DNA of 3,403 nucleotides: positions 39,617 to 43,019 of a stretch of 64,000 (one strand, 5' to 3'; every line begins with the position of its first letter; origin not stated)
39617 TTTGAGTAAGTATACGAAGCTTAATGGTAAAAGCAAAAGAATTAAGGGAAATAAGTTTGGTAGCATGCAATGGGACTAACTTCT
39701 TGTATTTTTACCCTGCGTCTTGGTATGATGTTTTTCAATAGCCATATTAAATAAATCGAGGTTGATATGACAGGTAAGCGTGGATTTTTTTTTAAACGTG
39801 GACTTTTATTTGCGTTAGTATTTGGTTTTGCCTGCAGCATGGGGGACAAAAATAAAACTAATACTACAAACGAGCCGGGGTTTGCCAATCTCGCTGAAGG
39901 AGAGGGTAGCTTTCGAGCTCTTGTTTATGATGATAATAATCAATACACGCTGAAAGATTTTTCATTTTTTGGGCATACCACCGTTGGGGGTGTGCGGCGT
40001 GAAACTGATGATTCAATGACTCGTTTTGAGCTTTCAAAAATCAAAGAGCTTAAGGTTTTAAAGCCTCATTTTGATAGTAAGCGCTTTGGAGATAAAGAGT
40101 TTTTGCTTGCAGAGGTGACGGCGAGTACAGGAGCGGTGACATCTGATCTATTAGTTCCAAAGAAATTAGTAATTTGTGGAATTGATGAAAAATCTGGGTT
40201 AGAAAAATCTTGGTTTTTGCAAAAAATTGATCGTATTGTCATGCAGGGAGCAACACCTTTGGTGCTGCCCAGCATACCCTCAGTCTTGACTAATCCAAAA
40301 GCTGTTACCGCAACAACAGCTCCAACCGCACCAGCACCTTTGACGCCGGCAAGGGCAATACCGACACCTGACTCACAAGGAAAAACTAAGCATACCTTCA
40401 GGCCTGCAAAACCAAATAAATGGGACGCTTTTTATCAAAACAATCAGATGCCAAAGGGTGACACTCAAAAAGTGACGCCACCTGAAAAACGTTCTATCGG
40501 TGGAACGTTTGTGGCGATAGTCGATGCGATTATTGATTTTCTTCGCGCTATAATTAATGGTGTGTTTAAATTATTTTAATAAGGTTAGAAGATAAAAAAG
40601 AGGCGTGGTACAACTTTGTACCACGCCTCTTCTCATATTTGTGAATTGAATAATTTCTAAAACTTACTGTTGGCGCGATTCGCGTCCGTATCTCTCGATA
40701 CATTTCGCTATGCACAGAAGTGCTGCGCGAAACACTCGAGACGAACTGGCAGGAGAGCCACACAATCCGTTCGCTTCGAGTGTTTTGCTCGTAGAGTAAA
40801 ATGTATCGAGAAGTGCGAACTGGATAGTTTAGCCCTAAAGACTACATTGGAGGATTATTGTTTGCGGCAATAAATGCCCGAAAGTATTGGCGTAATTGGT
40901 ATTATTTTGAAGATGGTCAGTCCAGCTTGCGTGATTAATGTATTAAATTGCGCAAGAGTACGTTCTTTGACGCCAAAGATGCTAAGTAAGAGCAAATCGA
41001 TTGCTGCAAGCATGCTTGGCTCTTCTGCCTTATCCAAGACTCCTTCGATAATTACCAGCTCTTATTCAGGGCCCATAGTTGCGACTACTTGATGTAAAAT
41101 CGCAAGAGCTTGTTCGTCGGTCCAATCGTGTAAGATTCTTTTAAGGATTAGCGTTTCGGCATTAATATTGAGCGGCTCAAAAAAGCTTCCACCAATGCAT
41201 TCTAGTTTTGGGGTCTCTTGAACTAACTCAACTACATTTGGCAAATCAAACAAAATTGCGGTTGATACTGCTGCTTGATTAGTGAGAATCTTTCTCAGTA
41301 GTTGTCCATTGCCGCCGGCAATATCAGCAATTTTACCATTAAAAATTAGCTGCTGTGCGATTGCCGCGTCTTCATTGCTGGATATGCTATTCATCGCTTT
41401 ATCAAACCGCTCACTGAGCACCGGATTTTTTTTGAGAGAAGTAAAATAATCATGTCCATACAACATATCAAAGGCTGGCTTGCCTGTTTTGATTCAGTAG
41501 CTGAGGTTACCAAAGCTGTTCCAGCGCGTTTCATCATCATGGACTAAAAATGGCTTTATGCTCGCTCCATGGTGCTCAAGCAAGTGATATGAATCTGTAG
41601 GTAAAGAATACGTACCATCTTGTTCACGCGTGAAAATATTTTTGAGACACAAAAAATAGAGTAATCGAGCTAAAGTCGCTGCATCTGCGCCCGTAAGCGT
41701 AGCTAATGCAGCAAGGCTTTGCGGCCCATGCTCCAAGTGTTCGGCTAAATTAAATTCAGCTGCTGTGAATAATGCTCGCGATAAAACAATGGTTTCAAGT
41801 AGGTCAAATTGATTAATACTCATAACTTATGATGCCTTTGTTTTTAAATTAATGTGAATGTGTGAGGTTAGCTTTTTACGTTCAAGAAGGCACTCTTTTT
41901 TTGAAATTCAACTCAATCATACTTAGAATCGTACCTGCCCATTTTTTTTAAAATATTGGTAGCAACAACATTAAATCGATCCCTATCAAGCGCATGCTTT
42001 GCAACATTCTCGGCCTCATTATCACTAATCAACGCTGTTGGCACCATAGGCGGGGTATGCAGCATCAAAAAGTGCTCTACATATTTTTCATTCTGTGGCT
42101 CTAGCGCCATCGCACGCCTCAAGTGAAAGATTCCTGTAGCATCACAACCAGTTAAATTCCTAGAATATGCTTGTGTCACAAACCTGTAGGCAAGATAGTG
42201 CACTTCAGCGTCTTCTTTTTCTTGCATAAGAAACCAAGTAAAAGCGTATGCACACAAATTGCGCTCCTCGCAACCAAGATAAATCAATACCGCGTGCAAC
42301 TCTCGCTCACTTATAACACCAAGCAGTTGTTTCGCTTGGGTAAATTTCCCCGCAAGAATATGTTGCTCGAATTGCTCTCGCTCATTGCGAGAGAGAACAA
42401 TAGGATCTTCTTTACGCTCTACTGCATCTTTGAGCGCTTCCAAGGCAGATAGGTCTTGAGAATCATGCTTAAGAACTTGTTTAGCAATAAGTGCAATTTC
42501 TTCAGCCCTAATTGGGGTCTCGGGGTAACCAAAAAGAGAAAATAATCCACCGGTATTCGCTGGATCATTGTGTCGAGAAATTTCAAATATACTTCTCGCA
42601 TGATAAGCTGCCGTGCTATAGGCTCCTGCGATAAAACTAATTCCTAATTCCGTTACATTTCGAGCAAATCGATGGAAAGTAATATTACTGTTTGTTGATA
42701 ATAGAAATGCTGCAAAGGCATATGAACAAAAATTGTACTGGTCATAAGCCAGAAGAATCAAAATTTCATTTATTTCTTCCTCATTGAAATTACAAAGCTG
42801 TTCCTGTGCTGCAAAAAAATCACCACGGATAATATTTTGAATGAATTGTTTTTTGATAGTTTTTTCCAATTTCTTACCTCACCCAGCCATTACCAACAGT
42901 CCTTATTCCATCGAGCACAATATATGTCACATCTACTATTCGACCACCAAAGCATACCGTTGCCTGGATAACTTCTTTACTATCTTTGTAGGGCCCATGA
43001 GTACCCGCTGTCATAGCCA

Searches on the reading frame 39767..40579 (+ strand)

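Call 3: search_protein_families(library=pfam, proteins=[window:39767-40579:+], max_evalue=1)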
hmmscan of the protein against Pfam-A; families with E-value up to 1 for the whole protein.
window:39767-40579:+ (270 aa): 1 family
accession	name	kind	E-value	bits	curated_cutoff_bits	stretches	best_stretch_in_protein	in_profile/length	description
PF00961.24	LAGLIDADG_1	-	0.17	13.2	23.1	0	66-105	48-85/102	LAGLIDADG endonuclease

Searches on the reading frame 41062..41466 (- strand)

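Call 3: search_protein_families(library=pfam, proteins=[window:41062-41466:-], max_evalue=1)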
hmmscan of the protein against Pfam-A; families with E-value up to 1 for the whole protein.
window:41062-41466:- (134 aa): 1 family
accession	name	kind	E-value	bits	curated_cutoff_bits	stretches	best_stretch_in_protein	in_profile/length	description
PF00891.24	Methyltransf_2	-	5.7e-18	65.5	22.3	1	3-131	21-156/210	O-methyltransferase domain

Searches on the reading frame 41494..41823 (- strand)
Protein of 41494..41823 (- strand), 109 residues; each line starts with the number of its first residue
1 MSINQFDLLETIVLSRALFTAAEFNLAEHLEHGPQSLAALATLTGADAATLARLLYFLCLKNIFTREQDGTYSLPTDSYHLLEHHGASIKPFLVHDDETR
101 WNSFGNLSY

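Call 3: search_protein_families(library=pfam, proteins=[window:41494-41823:-], max_evalue=1)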
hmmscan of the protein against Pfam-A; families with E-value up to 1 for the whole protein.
window:41494-41823:- (109 aa): 5 families
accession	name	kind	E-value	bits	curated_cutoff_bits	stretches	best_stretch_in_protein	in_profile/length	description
PF08100.18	Dimerisation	-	5.2e-11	42.6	25.6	1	6-74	10-83/93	O-methyltransferase dimerisation domain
PF17782.7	DprA_WH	-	0.031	14.7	22.9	1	25-55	16-46/61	DprA winged helix domain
PF25213.1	HVO_A0261_N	-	0.078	13.3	35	1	26-74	16-63/86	HVO_A0261 N-terminal domain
PF01047.28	MarR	-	0.2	12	24.6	1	31-69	14-52/59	MarR family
PF25212.1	HVO_A0114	-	0.24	11.6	27.6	1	16-75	17-77/84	HVO_A0114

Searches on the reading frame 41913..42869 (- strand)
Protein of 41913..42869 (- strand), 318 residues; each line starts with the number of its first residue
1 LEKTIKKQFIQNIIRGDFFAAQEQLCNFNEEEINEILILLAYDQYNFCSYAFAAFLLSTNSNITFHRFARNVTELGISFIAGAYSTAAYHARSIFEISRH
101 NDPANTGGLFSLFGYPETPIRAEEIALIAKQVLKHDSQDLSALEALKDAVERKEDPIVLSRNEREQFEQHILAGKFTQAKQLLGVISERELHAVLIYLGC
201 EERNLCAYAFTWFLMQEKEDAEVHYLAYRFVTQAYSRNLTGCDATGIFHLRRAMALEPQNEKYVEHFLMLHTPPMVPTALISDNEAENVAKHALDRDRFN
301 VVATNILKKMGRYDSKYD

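Call 3: search_protein_families(library=pfam, proteins=[window:41913-42869:-], max_evalue=1)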
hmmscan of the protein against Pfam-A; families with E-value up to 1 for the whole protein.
window:41913-42869:- (318 aa): 1 family
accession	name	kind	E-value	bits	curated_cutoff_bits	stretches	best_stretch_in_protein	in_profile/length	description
PF10929.13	DUF2811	-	0.032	15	26.6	0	42-62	24-44/57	Protein of unknown function (DUF2811)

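Call 4: search_protein_families(library=ncbifam, proteins=[window:41913-42869:-], max_evalue=1)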
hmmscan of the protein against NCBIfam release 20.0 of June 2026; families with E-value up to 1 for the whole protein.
window:41913-42869:- (318 aa): 0 families

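Call 29: find_homologous_proteins(query=window:41913-42869:-)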
Query window:41913-42869:- (318 aa): 14 proteins with E <= 0.001 among 1483 candidates.
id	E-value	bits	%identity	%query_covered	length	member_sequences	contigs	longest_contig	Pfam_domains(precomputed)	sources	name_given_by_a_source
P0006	1.5e-148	512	80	89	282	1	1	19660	-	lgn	-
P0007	3.3e-133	462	66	99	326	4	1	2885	-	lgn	-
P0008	5.2e-126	438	61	97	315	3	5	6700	-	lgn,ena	-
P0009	8.5e-124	431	62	97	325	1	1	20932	-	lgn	-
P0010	1.3e-114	401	58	97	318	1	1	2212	-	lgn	-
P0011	5.2e-112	392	57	96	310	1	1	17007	-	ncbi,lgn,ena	-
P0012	6.3e-112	392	58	98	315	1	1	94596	-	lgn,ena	-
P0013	2.4e-111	390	99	55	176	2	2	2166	-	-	-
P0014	8.2e-78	280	45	98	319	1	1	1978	-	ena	-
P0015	1.1e-76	276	44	98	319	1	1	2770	-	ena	-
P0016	1.2e-75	273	45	98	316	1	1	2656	-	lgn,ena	-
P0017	4.1e-75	271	44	98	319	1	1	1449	-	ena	-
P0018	3.7e-73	265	46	96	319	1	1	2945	-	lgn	-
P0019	8.5e-72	260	44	97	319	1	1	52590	-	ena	-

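Call 37: find_encoding_contigs(protein=P0012, flank=6000, max_places=2)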
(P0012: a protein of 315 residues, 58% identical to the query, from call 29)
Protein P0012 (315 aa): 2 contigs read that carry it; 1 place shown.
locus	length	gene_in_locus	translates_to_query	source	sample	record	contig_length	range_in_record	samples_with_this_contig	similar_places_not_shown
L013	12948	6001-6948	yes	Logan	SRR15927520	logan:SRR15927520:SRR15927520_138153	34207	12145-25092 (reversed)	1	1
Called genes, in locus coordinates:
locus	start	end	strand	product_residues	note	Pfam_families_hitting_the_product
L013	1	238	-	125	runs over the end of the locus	-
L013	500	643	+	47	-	-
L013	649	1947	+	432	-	PF13304:AAA_21 (weak), PF13558:SbcC_Walker_B (faint), PF12848:ABC_tran_Xtn (faint), PF00005:ABC_tran, PF02463:SMC_N (weak)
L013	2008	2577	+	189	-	PF02870:Methyltransf_1N (weak), PF01035:DNA_binding_1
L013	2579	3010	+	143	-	PF00472:RF-1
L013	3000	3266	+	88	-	-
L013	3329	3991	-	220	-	PF07973:tRNA_SAD (weak)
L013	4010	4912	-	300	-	PF00730:HhH-GPD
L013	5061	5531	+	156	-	-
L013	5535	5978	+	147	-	PF15534:Ntox35 (weak)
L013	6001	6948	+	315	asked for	-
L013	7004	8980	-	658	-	PF00270:DEAD (weak), PF04851:ResIII, PF17757:UvrB_inter, PF27431:UvrB_3rd, PF00271:Helicase_C, PF12344:UvrB, PF02151:UVR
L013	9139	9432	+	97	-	-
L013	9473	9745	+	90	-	-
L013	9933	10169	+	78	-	-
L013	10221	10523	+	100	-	-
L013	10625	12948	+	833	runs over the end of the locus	PF00133:tRNA-synt_1, PF09334:tRNA-synt_1g, PF13603:tRNA-synt_1_2, PF00133:tRNA-synt_1, PF09334:tRNA-synt_1g (weak), PF08264:Anticodon_1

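Call 38: find_encoding_contigs(protein=P0019, flank=6000, max_places=2)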
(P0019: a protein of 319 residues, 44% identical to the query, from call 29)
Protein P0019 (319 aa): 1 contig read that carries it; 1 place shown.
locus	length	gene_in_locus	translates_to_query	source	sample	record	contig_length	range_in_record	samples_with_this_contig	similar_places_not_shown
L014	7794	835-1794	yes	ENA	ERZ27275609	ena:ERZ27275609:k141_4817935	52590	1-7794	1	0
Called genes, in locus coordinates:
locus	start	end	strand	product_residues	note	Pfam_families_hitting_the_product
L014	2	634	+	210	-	?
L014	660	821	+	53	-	-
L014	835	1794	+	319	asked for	-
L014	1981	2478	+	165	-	-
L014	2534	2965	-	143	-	-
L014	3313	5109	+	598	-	-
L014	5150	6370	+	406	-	-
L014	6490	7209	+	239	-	-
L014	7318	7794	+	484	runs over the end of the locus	-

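Call 57: search_solved_structures(query=A7, max_evalue=10)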
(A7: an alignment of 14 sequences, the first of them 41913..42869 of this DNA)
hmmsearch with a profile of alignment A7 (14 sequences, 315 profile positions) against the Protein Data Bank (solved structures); distinct sequences matched with E-value up to 10: 17.
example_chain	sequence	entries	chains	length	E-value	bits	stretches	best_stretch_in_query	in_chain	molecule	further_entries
6v8e_A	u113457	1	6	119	0.0025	20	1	72-148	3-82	Designed protein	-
6vfj_B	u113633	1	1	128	0.0049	19.1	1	70-146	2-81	I53_dn5B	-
5hrz_A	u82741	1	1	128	0.0058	18.9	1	88-148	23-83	TPR domain protein 1na0C3_3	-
7obi_A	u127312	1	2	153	0.0076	18.5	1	81-152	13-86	CTPR-rv4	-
1na0_A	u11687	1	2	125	0.023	16.9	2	78-149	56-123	designed protein CTPR3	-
6vfh_A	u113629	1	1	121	0.024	16.8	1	72-148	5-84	T33_dn10A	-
8ump_A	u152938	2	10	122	0.053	15.7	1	72-146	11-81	T33-ml35-redesigned-TPR-domain-fold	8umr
1na3_A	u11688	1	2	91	0.096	14.8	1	76-149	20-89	designed protein CTPR2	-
6vfi_B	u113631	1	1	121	0.12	14.5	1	72-150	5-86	O43_dn18B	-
8ur7_A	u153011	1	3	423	0.13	14.4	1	71-146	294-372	Trimer head HA,Hemagglutinin HA1 chain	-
6vl6_A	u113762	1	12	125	0.13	14.4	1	88-149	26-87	T33_dn2A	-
8ur5_A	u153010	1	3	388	0.16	14.1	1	73-146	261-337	Trimer head HA,Hemagglutinin HA1 chain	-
5cwk_A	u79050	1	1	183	0.31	13.2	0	119-157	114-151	Designed helical repeat protein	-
3vmn_A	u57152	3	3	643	0.54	12.4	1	98-151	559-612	Dextranase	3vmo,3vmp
6vfk_A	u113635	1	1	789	0.84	11.8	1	70-150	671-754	BG505-SOSIP-T33_dn10A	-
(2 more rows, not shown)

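Call 69: predict_structure(alignment_id=A7)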
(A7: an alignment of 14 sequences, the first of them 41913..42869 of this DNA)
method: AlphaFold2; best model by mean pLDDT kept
length: 318 residues; sequences in the alignment: 14
mean_pLDDT: 90.5   pTM: 0.79
mean pLDDT of the five models: 90.5, 89.6, 77.1, 70.1, 64.6
residues with pLDDT >= 90: 229; 70-90: 75; 50-70: 14; < 50: 0
segments of 3 or more residues with pLDDT < 50: none
pLDDT, mean of each block of 10 residues (from residue 1): 86 96 95 96 94 93 93 92 96 93 92 84 93 95 92 78 93 95 91 93 95 92 94 86 94 94 83 59 89 90 89 88
secondary structure, 60 per line:
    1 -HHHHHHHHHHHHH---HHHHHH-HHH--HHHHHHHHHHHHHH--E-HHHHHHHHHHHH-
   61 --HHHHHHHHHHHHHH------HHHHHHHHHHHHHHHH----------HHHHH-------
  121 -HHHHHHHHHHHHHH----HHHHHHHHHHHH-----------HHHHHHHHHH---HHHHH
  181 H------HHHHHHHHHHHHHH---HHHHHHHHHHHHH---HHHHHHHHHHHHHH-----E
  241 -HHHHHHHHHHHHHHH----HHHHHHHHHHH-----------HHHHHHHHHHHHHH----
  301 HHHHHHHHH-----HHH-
elements in order: H2-14 H18-23 H30-43 H48-59 H63-76 H83-98 H109-113 H122-135 H140-151 H163-172 H176-181 H188-201 H205-217 H221-234 H242-256 H261-271 H283-296 H301-309

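Call 71: fold_search(model_id=the predicted structure, library=pdb)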
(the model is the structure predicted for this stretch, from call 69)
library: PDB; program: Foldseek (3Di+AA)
matches with E <= 10: 646; with E <= 0.001: 0
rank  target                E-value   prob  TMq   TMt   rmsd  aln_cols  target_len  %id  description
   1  9qhc_B                7.2e-03  1.00  0.28  0.32  21.5       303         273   15  Crystal structure of 8-repeat CTPR protein with eliminated coordination sites (released 2025-10-22)
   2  8fgw_D                1.1e-02  0.90  0.17  0.06  22.2       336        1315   12  Human IFT-A complex structures provide molecular insights into ciliary transport (released 2023-02-22)
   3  9qhb                  1.9e-02  1.00  0.25  0.29  19.5       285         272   15  Crystal structure of 16-repeat CTPR protein with eliminated coordination sites (released 2025-10-22)
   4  8a3t_J                2.0e-02  0.96  0.22  0.15  18.2       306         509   15  S. cerevisiae APC/C-Cdh1 complex (released 2022-08-31)
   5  9qhc_A                2.9e-02  0.99  0.27  0.30  21.1       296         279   14  Crystal structure of 8-repeat CTPR protein with eliminated coordination sites (released 2025-10-22)
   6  2y4t_B                3.3e-02  0.97  0.27  0.21  20.2       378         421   11  Crystal structure of the human co-chaperone P58(IPK) (released 2011-08-10)
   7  7y4i_A                6.0e-02  0.97  0.24  0.11  18.0       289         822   13  Crystal structure of SPINDLY in complex with GDP (released 2022-12-07)
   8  3zgq                  6.0e-02  0.90  0.23  0.16  17.7       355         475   14  Crystal structure of human interferon-induced protein IFIT5 (released 2013-01-23)
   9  9gyt_l                6.0e-02  0.77  0.22  0.17  24.1       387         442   13  High resolution structure of B. oleracea mitoribosome (released 2025-10-15)
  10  8hmd_C                6.2e-02  0.90  0.23  0.07  19.4       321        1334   14  base module state 2 of Tetrahymena IFT-A (released 2023-06-14)
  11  8dtf_A                7.4e-02  0.95  0.24  0.11  18.5       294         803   13  Cryo-EM structure of the full length Arabidopsis SPY with complete TPRs (released 2023-03-08)
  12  6xt9_D                8.7e-02  0.96  0.29  0.24  22.0       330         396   14  Subunits BBS 1,4,8,9,18 of the human BBSome complex (released 2020-01-29)
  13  7yeh_A                9.1e-02  0.87  0.27  0.10  21.2       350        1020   14  Cryo-EM structure of human OGT-OGA complex (released 2023-07-12)
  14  6af0_A                9.1e-02  0.75  0.23  0.09  22.2       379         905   13  Structure of Ctr9, Paf1 and Cdc73 ternary complex from Myceliophthora thermophila (released 2018-09-19)
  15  8dtg_B                9.1e-02  0.57  0.17  0.08  23.9       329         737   12  Cryo-EM structure of Arabidopsis SPY alternative conformation 1 (released 2023-03-08)
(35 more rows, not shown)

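Call 72: search_protein_families(library=pfam, alignment_id=A7, max_evalue=1)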
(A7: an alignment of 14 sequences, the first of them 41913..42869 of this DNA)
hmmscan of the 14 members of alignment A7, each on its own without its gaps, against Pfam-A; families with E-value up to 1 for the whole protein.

A. member 1, window:41913-42869:- (318 aa): 1 family
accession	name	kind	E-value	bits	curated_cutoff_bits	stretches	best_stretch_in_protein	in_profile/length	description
PF10929.13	DUF2811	-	0.032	15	26.6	0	42-62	24-44/57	Protein of unknown function (DUF2811)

B. families by the number of members that match (of 14 scanned): 12 families
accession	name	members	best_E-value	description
PF14559.12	TPR_19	5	0.00018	Tetratricopeptide repeat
PF25063.1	ARM_TT21_C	4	0.0016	Tetratricopeptide repeat protein 21 C-terminal ARM domain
PF13428.12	TPR_14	3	0.0088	Tetratricopeptide repeat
PF13779.11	DUF4175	2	0.004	Domain of unknown function (DUF4175)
PF25064.1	ARM_TT21_5th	1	0.03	TT21 fifth ARM repeats domain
PF10929.13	DUF2811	1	0.032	Protein of unknown function (DUF2811)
PF07719.23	TPR_2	1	0.066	Tetratricopeptide repeat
PF02971.19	FTCD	1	0.091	Formiminotransferase domain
PF18071.7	HMW1C_N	1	0.096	HMW1C N-terminal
PF18656.6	DUF5633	1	0.1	Family of unknown function (DUF5633)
PF11564.14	BpuJI_N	1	0.11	Restriction endonuclease BpuJI - N terminal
PF13181.12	TPR_8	1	0.16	Tetratricopeptide repeat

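Call 73: find_encoding_contigs(protein=P0006, flank=5000, max_places=2)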
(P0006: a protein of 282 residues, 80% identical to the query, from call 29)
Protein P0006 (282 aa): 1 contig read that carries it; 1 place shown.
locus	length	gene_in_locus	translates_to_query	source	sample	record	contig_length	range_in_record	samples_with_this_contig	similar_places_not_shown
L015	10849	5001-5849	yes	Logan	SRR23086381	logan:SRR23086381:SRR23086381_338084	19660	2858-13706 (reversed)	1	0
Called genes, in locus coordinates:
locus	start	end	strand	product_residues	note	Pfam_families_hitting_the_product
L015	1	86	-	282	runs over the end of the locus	PF00106:adh_short, PF13561:adh_short_C2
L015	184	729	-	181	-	PF00561:Abhydrolase_1 (faint), PF06821:Ser_hydrolase, PF12697:Abhydrolase_6 (weak)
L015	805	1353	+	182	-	PF02870:Methyltransf_1N (faint), PF01035:DNA_binding_1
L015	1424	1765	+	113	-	PF01371:Trp_repressor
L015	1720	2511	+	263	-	PF00497:SBP_bac_3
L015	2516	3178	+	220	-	PF00528:BPD_transp_1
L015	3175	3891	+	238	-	PF00005:ABC_tran, PF02463:SMC_N (weak), PF13304:AAA_21 (faint)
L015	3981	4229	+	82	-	-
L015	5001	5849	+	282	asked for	-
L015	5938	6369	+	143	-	PF00472:RF-1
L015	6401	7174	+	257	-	PF00376:MerR, PF13411:MerR_1, PF07739:TipAS (weak)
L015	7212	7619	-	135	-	PF01648:ACPS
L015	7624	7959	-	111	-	PF03928:HbpS-like (faint)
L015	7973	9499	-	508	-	PF13541:ChlI, PF01078:Mg_chelatase, PF07728:AAA_5, PF00493:MCM, PF13335:Mg_chelatase_C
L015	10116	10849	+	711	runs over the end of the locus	PF02897:Peptidase_S9_N, PF00326:Peptidase_S9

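Call 74: find_encoding_contigs(protein=P0009, flank=5000, max_places=2)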
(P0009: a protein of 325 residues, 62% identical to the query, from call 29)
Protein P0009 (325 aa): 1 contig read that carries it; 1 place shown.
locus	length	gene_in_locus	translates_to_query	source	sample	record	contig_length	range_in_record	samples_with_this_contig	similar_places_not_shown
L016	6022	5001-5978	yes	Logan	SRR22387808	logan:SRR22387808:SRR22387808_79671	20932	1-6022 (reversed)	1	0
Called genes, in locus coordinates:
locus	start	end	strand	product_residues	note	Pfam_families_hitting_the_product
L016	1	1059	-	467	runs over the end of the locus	PF00072:Response_reg, PF00158:Sigma54_activat (weak), PF14532:Sigma54_activ_2, PF25601:AAA_lid_14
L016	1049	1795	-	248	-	PF00005:ABC_tran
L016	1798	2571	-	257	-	PF02405:MlaE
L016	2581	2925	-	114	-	PF03840:SecG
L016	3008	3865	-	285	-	PF00121:TIM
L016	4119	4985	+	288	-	PF07591:PT-HINT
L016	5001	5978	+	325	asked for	-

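Call 87: find_related_loci(query=A7, collection=viral_contigs, flank=5000)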
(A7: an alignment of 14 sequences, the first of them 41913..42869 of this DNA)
Query A7 (318 aa) in viral_contigs; peptide patterns used: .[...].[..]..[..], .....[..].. (x = any residue, [..] = any of these).
144 stretches matched a pattern, but none encodes a relative of the query by tblastn (E <= 1e-3).

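Call 88: find_related_loci(query=A7, collection=metagenome_contigs, flank=3000)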
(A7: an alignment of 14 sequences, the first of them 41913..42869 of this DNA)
Query A7 (318 aa) in metagenome_contigs; peptide patterns used: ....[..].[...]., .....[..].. (x = any residue, [..] = any of these).
99 stretches matched a pattern, but none encodes a relative of the query by tblastn (E <= 1e-3).
